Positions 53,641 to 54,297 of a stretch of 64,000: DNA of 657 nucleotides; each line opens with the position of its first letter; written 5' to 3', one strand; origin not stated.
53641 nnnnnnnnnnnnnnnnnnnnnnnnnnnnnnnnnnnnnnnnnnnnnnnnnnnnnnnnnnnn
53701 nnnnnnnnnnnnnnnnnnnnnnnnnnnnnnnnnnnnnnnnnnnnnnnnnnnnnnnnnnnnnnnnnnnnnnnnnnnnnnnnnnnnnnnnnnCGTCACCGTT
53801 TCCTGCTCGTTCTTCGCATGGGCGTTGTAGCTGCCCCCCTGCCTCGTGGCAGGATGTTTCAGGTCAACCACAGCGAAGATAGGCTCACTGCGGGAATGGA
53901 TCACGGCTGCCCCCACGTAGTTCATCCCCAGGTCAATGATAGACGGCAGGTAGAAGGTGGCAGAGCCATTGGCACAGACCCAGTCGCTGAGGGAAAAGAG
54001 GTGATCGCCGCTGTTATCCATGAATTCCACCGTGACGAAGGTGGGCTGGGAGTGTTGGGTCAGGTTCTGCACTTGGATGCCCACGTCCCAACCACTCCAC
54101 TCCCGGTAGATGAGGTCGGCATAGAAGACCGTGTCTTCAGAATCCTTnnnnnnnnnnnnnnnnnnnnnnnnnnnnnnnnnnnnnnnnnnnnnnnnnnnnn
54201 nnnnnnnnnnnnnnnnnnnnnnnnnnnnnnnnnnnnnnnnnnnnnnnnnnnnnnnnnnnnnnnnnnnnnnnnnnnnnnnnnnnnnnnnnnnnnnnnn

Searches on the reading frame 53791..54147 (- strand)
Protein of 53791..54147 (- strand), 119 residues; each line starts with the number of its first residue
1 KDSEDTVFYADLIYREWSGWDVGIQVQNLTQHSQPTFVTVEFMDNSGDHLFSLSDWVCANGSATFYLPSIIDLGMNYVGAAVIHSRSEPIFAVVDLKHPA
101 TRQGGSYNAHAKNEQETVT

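Call 51: predict_structure(alignment_id=A3)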
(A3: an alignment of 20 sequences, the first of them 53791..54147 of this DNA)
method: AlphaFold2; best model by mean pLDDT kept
length: 119 residues; sequences in the alignment: 20
mean_pLDDT: 84.5   pTM: 0.78
mean pLDDT of the five models: 84.5, 83.9, 83.7, 83.3, 82.1
residues with pLDDT >= 90: 57; 70-90: 41; 50-70: 19; < 50: 2
segments of 3 or more residues with pLDDT < 50: none
pLDDT, mean of each block of 10 residues (from residue 1): 81 73 92 90 88 94 84 71 92 89 89 68
secondary structure, 60 per line:
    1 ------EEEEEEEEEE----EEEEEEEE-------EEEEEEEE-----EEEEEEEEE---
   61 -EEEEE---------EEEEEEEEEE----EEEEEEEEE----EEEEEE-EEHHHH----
elements in order: E7-16 E21-28 E36-43 E49-57 E62-66 E76-85 E90-98 E103-108 H112-115

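Call 53: fold_search(model_id=the predicted structure, library=pdb)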
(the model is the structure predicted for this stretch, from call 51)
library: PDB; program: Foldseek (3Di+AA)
matches with E <= 10: 1792; with E <= 0.001: 3
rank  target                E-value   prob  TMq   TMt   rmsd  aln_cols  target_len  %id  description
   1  1nc7_A                2.2e-05  1.00  0.73  0.74   2.8       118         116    7  Crystal Structure of Thermotoga maritima 1070 (released 2003-07-01)
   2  1nc7_D                3.7e-05  1.00  0.67  0.68   4.2       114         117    7  Crystal Structure of Thermotoga maritima 1070 (released 2003-07-01)
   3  1nc7_B                5.9e-05  1.00  0.66  0.68   4.1       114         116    7  Crystal Structure of Thermotoga maritima 1070 (released 2003-07-01)
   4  2ii7_C                1.7e-03  1.00  0.58  0.62   4.5       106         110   15  Anabaena sensory rhodopsin transducer (released 2007-03-20)
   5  1uyj_A                1.8e-03  0.23  0.18  0.08  26.6       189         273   10  Clostridium perfringens epsilon toxin shows structural similarity with the pore forming toxin aerolysin (released 2004-08-05)
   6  2ii9_C                2.2e-03  1.00  0.59  0.73   3.3        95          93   14  Anabaena sensory rhodopsin transducer (released 2007-03-20)
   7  2ii9_D                2.3e-03  1.00  0.58  0.71   3.4        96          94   14  Anabaena sensory rhodopsin transducer (released 2007-03-20)
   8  3c12                  2.6e-03  1.00  0.42  0.37  12.1       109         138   16  Crystal Structure of FlgD from Xanthomonas campestris: Insights into the Hook Capping Essential for Flagellar Assembly (released 2008-12-09)
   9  2ii7_H                2.9e-03  1.00  0.55  0.60   9.4       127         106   10  Anabaena sensory rhodopsin transducer (released 2007-03-20)
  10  2ii8_B                3.9e-03  1.00  0.61  0.68   3.3       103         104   14  Anabaena sensory rhodopsin transducer (released 2007-03-20)
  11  2ii8_D                4.6e-03  1.00  0.58  0.68   4.5       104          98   12  Anabaena sensory rhodopsin transducer (released 2007-03-20)
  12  2ii7_D                4.6e-03  1.00  0.53  0.61   4.9       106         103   12  Anabaena sensory rhodopsin transducer (released 2007-03-20)
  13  2ii7_E                4.9e-03  1.00  0.60  0.66   3.4       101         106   13  Anabaena sensory rhodopsin transducer (released 2007-03-20)
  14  2ii7_B                4.9e-03  1.00  0.55  0.56   9.0       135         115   12  Anabaena sensory rhodopsin transducer (released 2007-03-20)
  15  2ii7_F                6.2e-03  1.00  0.57  0.72   2.8       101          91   13  Anabaena sensory rhodopsin transducer (released 2007-03-20)
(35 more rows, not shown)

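Call 58: search_solved_structures(query=A3, max_evalue=10, show_alignments=2)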
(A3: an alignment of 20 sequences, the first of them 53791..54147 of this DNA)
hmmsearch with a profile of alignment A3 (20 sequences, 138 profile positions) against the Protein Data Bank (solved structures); distinct sequences matched with E-value up to 10: 0.
